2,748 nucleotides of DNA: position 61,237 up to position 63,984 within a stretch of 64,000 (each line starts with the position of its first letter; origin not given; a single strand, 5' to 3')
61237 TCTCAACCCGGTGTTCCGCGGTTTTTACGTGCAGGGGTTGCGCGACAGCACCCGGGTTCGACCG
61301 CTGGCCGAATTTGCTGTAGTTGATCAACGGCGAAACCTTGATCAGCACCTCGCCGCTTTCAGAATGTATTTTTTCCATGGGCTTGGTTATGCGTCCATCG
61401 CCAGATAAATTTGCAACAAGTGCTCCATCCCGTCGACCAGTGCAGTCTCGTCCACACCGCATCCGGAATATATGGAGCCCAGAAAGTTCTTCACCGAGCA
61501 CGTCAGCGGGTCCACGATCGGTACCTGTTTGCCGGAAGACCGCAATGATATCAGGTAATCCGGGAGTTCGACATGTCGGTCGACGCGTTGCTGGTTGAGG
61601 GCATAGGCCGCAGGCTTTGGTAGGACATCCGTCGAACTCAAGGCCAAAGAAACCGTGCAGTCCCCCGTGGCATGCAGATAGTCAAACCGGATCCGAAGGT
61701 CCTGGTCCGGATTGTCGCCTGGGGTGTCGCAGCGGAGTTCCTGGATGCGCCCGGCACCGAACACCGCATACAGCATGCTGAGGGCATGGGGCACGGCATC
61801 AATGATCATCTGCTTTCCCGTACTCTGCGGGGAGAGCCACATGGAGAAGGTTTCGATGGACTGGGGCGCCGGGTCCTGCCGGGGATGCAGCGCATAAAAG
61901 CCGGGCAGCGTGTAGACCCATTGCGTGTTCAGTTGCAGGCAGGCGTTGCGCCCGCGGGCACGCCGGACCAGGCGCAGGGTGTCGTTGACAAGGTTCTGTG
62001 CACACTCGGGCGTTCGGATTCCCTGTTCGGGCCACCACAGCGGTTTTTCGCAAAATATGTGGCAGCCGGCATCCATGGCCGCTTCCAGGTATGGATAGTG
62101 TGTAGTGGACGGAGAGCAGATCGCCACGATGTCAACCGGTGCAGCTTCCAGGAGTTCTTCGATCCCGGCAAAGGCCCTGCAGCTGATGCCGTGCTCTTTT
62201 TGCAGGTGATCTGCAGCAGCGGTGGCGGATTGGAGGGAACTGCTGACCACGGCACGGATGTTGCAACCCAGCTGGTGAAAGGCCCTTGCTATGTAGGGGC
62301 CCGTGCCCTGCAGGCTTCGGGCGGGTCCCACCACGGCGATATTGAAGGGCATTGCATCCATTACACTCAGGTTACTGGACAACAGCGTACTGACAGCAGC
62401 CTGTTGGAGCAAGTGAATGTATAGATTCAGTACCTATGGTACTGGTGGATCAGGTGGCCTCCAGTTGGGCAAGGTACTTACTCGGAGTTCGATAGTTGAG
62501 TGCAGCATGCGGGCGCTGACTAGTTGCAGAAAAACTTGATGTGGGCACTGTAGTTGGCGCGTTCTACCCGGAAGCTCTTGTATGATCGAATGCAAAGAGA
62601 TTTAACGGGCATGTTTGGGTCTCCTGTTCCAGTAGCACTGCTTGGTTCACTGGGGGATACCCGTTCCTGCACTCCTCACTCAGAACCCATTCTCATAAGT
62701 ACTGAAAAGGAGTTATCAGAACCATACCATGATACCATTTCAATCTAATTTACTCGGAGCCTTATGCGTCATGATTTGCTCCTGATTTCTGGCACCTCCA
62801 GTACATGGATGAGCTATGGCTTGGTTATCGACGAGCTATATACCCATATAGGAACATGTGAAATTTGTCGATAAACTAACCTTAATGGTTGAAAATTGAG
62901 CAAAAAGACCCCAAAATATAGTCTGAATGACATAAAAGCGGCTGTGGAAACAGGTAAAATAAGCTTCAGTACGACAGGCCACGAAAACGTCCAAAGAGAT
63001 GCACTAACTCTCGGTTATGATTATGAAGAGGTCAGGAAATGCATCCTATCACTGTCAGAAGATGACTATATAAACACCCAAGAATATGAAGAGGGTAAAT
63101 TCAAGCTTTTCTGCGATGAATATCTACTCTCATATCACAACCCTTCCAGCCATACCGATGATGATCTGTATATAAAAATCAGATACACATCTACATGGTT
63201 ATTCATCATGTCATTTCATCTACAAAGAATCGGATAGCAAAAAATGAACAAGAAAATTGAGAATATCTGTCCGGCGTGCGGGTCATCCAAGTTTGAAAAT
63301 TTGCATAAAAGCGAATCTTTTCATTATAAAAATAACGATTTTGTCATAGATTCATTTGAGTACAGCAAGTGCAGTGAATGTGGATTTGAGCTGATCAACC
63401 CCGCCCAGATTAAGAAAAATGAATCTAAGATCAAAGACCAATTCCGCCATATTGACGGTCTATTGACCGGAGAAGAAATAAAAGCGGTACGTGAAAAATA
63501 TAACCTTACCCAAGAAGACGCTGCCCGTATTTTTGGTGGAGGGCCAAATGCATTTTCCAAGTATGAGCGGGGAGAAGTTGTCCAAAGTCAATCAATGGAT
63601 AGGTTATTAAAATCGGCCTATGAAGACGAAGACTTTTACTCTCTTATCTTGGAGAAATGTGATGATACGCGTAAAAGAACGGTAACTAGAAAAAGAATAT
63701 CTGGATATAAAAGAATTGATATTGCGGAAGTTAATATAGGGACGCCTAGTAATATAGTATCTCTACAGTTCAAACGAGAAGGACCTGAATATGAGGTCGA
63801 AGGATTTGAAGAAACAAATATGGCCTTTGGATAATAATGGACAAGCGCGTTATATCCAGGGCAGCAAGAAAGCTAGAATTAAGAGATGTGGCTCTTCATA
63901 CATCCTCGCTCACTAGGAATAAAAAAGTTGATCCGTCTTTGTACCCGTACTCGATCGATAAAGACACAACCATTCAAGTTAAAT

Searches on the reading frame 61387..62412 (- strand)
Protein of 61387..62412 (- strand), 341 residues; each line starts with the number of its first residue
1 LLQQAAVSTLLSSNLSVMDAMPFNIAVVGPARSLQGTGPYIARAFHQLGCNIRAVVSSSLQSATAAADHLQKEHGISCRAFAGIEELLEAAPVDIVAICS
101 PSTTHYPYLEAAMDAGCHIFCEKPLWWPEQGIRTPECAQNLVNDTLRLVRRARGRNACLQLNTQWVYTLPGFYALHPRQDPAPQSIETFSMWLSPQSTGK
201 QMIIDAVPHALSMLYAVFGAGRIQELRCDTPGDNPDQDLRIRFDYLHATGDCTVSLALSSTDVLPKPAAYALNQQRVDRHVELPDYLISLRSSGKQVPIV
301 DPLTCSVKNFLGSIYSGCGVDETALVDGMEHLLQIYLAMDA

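Call 88: search_protein_families(library=pfam, proteins=[window:61387-62412:-], max_evalue=0.01)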
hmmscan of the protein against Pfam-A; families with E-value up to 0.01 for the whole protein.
window:61387-62412:- (341 aa): 1 family
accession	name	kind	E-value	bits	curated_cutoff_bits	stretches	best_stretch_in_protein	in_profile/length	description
PF01408.29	GFO_IDH_MocA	-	5.7e-16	59.7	24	1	23-126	1-96/120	Oxidoreductase family, NAD-binding Rossmann fold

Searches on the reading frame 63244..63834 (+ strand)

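Call 88: search_protein_families(library=pfam, proteins=[window:63244-63834:+], max_evalue=0.01)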
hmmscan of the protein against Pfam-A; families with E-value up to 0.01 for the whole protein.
window:63244-63834:+ (196 aa): 4 families
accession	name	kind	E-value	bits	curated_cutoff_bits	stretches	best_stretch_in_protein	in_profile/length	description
PF15731.11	MqsA_antitoxin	-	5.4e-23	82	30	1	9-123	3-118/131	Antitoxin component of bacterial toxin-antitoxin system, MqsA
PF01381.28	HTH_3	-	0.00016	22.1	23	1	79-118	1-38/55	Helix-turn-helix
PF13560.12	HTH_31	-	0.00031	21.4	27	1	76-116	3-44/64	Helix-turn-helix domain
PF12844.13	HTH_19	-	0.0028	18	30.2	1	76-110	1-35/64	Helix-turn-helix domain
